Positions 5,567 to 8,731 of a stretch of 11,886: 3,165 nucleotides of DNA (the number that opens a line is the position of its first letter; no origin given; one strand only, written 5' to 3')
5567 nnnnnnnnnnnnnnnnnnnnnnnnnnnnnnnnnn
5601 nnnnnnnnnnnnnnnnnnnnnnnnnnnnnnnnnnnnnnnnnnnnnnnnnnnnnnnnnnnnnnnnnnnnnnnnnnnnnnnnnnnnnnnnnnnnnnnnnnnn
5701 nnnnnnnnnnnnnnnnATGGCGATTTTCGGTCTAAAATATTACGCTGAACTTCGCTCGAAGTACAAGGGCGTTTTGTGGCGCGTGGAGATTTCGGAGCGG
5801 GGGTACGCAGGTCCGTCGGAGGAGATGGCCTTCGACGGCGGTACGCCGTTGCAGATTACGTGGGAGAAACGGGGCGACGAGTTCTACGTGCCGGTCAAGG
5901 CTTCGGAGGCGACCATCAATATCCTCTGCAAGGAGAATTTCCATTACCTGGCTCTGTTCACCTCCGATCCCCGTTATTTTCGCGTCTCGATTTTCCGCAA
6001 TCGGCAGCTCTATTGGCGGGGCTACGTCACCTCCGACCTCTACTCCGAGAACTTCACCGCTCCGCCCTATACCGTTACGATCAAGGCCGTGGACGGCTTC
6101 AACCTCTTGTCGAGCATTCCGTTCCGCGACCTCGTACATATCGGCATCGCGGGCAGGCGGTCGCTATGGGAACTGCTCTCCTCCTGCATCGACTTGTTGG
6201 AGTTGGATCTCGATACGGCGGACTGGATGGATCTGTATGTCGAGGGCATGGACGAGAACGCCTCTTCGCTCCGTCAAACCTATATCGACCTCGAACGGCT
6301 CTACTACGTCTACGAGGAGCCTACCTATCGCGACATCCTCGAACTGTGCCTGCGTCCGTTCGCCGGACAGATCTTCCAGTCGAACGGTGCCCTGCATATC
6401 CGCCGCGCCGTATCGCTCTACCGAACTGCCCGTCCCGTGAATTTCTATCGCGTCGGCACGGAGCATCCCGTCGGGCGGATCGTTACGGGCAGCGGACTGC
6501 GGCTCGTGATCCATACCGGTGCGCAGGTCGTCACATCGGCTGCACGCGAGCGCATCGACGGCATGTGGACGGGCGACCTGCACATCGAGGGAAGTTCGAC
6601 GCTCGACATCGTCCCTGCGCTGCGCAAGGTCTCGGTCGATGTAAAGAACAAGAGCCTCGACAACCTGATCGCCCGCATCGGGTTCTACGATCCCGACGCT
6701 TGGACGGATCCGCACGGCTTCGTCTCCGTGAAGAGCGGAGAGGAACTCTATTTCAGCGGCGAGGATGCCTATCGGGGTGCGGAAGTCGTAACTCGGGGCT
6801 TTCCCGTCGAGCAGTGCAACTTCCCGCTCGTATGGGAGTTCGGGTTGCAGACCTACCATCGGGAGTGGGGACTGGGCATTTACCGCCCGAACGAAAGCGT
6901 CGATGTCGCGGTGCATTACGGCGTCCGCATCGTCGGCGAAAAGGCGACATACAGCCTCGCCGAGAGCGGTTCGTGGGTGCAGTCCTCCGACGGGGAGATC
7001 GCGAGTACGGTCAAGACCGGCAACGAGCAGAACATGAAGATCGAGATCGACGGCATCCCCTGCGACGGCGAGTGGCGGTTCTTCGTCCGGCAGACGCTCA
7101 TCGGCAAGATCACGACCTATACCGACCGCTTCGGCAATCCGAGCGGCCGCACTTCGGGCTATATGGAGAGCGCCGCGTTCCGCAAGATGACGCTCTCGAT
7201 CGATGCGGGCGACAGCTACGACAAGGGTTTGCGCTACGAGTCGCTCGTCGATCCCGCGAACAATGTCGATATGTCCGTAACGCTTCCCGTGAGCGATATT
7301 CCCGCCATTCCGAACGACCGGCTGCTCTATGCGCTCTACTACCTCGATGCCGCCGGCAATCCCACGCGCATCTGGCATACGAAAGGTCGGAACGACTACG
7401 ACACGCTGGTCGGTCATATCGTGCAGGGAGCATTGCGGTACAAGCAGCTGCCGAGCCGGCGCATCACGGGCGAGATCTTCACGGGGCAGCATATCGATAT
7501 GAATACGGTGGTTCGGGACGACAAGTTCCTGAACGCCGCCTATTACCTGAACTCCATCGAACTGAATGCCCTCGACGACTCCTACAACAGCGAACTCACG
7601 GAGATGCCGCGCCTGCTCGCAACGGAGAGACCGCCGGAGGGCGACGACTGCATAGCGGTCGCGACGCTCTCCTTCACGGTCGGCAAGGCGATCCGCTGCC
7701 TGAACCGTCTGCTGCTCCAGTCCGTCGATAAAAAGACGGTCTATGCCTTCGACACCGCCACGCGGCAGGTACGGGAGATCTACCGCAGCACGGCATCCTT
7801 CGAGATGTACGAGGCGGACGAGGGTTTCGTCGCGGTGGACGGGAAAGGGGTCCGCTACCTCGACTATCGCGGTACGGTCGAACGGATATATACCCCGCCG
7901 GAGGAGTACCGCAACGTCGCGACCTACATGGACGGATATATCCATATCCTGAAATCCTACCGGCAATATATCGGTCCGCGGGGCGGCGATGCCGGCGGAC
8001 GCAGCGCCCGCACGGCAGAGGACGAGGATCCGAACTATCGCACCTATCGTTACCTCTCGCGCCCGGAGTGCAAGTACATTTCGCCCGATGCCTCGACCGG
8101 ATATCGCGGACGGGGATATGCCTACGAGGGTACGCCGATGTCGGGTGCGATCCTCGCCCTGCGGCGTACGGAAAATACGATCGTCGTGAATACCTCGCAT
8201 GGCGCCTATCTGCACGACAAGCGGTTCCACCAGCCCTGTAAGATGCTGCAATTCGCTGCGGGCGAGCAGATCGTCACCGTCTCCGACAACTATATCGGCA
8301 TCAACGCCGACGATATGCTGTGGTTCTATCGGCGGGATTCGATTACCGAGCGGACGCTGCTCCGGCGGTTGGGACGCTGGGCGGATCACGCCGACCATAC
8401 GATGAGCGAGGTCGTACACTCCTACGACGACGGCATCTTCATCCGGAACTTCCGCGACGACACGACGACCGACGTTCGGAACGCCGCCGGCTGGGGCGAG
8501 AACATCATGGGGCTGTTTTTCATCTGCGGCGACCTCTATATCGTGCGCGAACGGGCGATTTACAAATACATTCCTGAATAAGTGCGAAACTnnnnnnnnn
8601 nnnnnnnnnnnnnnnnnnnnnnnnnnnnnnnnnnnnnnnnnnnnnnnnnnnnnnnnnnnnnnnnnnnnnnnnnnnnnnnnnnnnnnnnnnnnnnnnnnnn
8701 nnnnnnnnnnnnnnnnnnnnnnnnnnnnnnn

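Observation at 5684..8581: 954-aa protein of unknown function opening the late block, with ambiguous start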

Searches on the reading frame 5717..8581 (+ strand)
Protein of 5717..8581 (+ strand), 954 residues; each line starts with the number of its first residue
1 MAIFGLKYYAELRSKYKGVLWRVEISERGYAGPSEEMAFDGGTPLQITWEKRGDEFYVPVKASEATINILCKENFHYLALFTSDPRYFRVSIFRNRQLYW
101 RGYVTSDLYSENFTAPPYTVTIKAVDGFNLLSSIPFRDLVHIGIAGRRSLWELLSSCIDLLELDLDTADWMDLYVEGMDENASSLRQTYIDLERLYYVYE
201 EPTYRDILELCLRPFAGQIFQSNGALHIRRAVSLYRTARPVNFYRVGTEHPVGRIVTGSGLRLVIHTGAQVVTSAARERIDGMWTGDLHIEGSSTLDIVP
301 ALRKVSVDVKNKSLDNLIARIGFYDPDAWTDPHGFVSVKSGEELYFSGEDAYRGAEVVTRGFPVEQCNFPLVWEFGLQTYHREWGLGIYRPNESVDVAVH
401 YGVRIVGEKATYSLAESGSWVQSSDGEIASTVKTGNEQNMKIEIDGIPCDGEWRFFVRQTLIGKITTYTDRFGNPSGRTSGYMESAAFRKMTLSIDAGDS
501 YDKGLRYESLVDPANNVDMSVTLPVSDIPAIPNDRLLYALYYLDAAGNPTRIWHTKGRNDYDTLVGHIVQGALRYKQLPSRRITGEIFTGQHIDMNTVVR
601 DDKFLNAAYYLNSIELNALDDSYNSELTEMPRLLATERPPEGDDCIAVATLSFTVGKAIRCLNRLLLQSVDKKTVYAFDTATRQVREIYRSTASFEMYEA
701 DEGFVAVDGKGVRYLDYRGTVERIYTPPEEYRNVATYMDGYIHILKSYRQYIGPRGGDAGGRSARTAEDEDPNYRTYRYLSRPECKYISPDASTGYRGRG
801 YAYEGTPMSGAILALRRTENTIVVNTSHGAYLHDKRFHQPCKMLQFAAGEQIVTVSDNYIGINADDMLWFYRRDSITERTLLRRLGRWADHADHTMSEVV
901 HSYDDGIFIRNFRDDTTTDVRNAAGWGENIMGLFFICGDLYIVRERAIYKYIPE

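Call 5: search_protein_families(library=pfam, proteins=[window:5717-8581:+], max_evalue=0.01)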
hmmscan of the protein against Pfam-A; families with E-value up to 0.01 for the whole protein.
window:5717-8581:+ (954 aa): 0 families

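Call 6: search_protein_families(library=phrogs, proteins=[window:5717-8581:+], max_evalue=0.01)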
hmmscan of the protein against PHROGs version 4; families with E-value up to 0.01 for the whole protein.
window:5717-8581:+ (954 aa): 3 families
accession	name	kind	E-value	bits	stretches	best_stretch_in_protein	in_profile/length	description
phrog_30639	-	unknown function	1e-19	71.5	1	7-241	6-234/815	-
phrog_23570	-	head and packaging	1.8e-10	40.7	1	6-139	5-138/905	virion structural protein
phrog_33803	-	unknown function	2.6e-06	26.9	1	4-246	121-373/762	-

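Call 7: search_solved_structures(query=window:5717-8581:+, max_evalue=1, show_alignments=2)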
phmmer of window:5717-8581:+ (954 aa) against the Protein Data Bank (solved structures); distinct sequences matched with E-value up to 1: 0.

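Call 8: search_dna_similar(query=window:5717-8581:+, collection=phages, mode=protein, max_rows=30)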
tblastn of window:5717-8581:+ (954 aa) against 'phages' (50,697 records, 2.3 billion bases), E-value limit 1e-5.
Records with a match: 8; places in all: 8; records where one place covers at least 80% of the query: 0.
Best place of each record, by identity: <60% 8.
By first word of the organism name: Cellulophaga 5; Flavobacterium 2; Bacteriophage 1.
By host as written in the record: Cellulophaga baltica #18 3; Cellulophaga baltica #17 2; Flavobacterium sp. 2; - 1.
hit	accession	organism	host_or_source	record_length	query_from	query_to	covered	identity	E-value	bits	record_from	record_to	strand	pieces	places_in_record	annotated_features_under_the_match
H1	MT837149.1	Bacteriophage sp.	human fecal samples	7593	6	228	23%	30.4%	4e-10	70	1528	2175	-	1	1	record has no annotation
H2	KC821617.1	Cellulophaga phage phi17:1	Cellulophaga baltica #17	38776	7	178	18%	29.7%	3e-9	67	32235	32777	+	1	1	structural protein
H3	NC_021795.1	Cellulophaga phage phi17:1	Cellulophaga baltica #17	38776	7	178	18%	29.7%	3e-9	67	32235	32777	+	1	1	virion structural protein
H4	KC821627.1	Cellulophaga phage phi18:2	Cellulophaga baltica #18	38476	7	178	18%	29.7%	3e-9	67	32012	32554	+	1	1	structural protein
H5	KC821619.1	Cellulophaga phage phi18:1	Cellulophaga baltica #18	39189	7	178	18%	29.7%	3e-9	67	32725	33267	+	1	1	structural protein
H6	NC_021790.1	Cellulophaga phage phi18:1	Cellulophaga baltica #18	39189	7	178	18%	29.7%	3e-9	67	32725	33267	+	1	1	virion structural protein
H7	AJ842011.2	Flavobacterium phage 11b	Flavobacterium sp.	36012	4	250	26%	20.2%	3e-6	57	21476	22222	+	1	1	conserved hypothetical protein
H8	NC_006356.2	Flavobacterium phage 11b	Flavobacterium sp.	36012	4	250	26%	20.2%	3e-6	57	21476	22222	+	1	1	hypothetical protein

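Call 9: get_annotated_region(hit=H3, flank=12000)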
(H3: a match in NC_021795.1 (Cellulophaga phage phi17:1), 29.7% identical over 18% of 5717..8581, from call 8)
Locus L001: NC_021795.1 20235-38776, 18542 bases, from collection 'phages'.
description: Cellulophaga phage phi17:1, complete genome.
organism: Cellulophaga phage phi17:1 (NCBI taxid 1327980)
taxonomy: Viruses; Duplodnaviria; Heunggongvirae; Uroviricota; Caudoviricetes; Helsingorvirus; Helsingorvirus Cba171
host: Cellulophaga baltica #17; source: seawater; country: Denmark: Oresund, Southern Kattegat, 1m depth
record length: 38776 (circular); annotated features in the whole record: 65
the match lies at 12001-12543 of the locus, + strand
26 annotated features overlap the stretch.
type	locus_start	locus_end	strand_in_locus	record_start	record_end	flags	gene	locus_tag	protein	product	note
CDS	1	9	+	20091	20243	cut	-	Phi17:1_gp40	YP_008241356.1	hypothetical protein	-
CDS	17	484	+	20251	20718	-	-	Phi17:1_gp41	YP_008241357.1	DNA methyltransferase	annotation based on sequence similarity to NCBI YP_001832957, CDD cl16911, and Pfam PF13578.1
CDS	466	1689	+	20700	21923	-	-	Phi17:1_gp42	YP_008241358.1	glycosyltransferase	annotation based on sequence similarity to NCBI YP_447535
CDS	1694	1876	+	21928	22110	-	-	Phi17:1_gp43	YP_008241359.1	hypothetical protein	-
CDS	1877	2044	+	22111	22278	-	-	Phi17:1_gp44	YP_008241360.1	hypothetical protein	-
CDS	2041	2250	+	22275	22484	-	-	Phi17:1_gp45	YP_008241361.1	hypothetical protein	-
CDS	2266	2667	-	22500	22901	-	-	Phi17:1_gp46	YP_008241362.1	hypothetical protein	-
CDS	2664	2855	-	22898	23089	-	-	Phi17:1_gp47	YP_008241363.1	hypothetical protein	-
CDS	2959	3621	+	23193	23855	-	-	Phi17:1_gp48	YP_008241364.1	phage prohead protease protein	annotation based on sequence similarity to NCBI YP_112496, CDD cl01521, and Pfam PF04586.12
CDS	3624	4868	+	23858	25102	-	-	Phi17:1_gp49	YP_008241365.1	phage major capsid protein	annotation based on sequence similarity to NCBI ZP_10587306, CDD cl12304, and Pfam PF05065.8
CDS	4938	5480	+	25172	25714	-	-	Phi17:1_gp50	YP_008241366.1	head-tail adaptor Ad1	annotation based on sequence similarity to NCBI YP_005057205, CDD cd08054, and Pfam PF05135.8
CDS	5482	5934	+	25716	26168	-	-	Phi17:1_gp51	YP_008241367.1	head closure Hc1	annotation based on sequence similarity to CDD cl11461 and Pfam PF05521.6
CDS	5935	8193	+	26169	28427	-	-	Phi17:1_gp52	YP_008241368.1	tail fiber protein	collagen triple helix repeat; annotation based on sequence similarity to NCBI YP_004261222 and Pfam PF01391.13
CDS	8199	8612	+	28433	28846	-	-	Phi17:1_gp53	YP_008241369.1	tail completion or Neck1 protein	annotation based on sequence similarity to NCBI ZP_08463369, CDD cl12124, and Pfam PF04883.7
CDS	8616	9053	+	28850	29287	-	-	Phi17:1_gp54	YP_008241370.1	hypothetical protein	-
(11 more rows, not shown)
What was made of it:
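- A homologue is annotated as a virion protein (call 9).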

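Call 10: get_annotated_region(hit=H8, flank=12000)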
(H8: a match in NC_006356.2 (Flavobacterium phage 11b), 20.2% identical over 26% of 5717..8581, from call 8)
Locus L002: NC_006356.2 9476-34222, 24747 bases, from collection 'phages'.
description: Flavobacterium phage 11b, complete genome.
organism: Flavobacterium phage 11b (NCBI taxid 294631)
taxonomy: Viruses; Duplodnaviria; Heunggongvirae; Uroviricota; Caudoviricetes
host: Flavobacterium sp.; source: Arctic Flavobacterium; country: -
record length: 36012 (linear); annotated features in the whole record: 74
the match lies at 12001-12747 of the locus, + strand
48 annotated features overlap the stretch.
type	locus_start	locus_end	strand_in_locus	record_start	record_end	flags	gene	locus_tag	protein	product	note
CDS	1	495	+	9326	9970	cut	-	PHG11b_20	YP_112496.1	prohead protease protein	-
misc_feature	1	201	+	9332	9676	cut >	-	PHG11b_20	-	-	COG3740; Region: Phage head maturation protease [General function prediction only]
CDS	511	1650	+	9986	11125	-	-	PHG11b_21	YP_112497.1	major capsid protein precursor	-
CDS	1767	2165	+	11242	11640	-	-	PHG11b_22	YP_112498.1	hypothetical protein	predicted by Glimmer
CDS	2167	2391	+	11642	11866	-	-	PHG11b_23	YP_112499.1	hypothetical protein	predicted by Glimmer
CDS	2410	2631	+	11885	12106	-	-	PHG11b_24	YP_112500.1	hypothetical protein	predicted by Glimmer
CDS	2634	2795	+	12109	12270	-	-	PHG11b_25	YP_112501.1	hypothetical protein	predicted by Glimmer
CDS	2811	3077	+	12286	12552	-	-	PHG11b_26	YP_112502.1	hypothetical protein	predicted by Glimmer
CDS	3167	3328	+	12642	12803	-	-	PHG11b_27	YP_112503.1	hypothetical protein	predicted by Glimmer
CDS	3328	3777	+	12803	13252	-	-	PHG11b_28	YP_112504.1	head-tail adaptor Ad1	predicted by Glimmer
CDS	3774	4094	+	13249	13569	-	-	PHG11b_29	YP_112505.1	hypothetical protein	predicted by Glimmer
CDS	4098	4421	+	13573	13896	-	-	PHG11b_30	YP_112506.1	hypothetical protein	predicted by Glimmer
CDS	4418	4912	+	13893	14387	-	-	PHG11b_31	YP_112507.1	hypothetical protein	predicted by Glimmer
CDS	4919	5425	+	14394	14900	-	-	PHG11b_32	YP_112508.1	hypothetical protein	predicted by Glimmer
CDS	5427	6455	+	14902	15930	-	-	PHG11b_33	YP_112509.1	hypothetical protein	-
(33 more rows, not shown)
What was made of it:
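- Closest known: Cellulophaga phage phi17:1 / phi18:1 gp59. Different: Their genes follow the tape measure gene (calls 9, 10).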

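Call 11: find_homologous_proteins(query=window:5717-8581:+)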
Query window:5717-8581:+ (954 aa): 211 proteins with E <= 0.001 among 8000 candidates; the best 120 are listed.
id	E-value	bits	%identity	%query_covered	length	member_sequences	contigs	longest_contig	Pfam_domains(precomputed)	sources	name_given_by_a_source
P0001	0.0e+0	2175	98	100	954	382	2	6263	-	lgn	-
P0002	0.0e+0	2162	98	100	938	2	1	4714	-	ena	-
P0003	0.0e+0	2160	97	100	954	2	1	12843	-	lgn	-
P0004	0.0e+0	2155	97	100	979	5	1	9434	-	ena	-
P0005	0.0e+0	2147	96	100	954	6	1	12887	-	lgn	-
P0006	0.0e+0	2135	96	100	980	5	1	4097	-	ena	-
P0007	0.0e+0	2131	96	100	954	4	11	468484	-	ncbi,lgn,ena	-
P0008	0.0e+0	2109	94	100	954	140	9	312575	-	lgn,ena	-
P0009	0.0e+0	2096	94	100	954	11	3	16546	-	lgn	-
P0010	0.0e+0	2080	96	97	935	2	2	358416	-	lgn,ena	-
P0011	0.0e+0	2006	89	100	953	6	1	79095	-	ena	-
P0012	0.0e+0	2006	89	100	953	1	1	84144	-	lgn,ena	-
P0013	0.0e+0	1967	90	98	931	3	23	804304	-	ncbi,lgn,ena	-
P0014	0.0e+0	1668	76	100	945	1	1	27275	-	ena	-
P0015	0.0e+0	1637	74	100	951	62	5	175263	-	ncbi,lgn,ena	-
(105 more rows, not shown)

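Call 12: find_encoding_contigs(protein=window:5717-8581:+, flank=10000, max_places=6)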
Protein window:5717-8581:+ (954 aa): 24 contigs read that carry it; 4 places shown.
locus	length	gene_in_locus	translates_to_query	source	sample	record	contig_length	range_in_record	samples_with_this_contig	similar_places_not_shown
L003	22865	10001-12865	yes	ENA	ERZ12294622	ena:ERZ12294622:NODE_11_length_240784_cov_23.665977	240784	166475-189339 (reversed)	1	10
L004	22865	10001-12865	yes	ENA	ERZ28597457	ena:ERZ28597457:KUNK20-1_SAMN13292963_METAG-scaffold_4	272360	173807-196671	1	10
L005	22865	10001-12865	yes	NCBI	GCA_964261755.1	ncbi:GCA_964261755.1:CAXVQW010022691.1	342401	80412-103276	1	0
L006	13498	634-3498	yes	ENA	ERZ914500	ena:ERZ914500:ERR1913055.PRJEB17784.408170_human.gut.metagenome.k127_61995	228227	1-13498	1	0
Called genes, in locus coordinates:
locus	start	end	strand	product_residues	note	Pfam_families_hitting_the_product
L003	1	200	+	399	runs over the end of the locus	PF05065:Phage_capsid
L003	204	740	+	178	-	PF05135:Phage_connect_1 (faint)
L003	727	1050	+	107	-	PF05521:Phage_HCP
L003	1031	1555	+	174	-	-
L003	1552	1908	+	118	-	-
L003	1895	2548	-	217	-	PF08843:AbiEii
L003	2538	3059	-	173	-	PF21956:DUF6922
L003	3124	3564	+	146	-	PF06199:Phage_tail_2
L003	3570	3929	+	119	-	-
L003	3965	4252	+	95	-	-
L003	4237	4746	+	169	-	-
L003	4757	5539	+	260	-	PF02086:MethyltransfD12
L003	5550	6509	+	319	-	PF01555:N6_N4_Mtase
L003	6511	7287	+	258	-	-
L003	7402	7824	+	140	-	-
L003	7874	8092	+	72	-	-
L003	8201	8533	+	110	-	-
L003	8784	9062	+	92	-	-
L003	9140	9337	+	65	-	PF14192:DUF4314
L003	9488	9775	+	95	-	-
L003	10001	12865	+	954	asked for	-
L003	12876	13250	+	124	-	-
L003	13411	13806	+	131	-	-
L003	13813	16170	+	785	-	-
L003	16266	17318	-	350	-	PF09565:RE_NgoFVII, PF13091:PLDc_2 (faint)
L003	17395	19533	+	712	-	-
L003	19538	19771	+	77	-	-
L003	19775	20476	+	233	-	PF03382:DUF285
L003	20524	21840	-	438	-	PF17293:Arm-DNA-bind_5, PF13102:Phage_int_SAM_5, PF00589:Phage_integrase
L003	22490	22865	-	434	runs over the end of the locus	PF02837:Glyco_hydro_2_N (weak), PF00703:Glyco_hydro_2 (weak), PF02836:Glyco_hydro_2_C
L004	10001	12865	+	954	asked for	-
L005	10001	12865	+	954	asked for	-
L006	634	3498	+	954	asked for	-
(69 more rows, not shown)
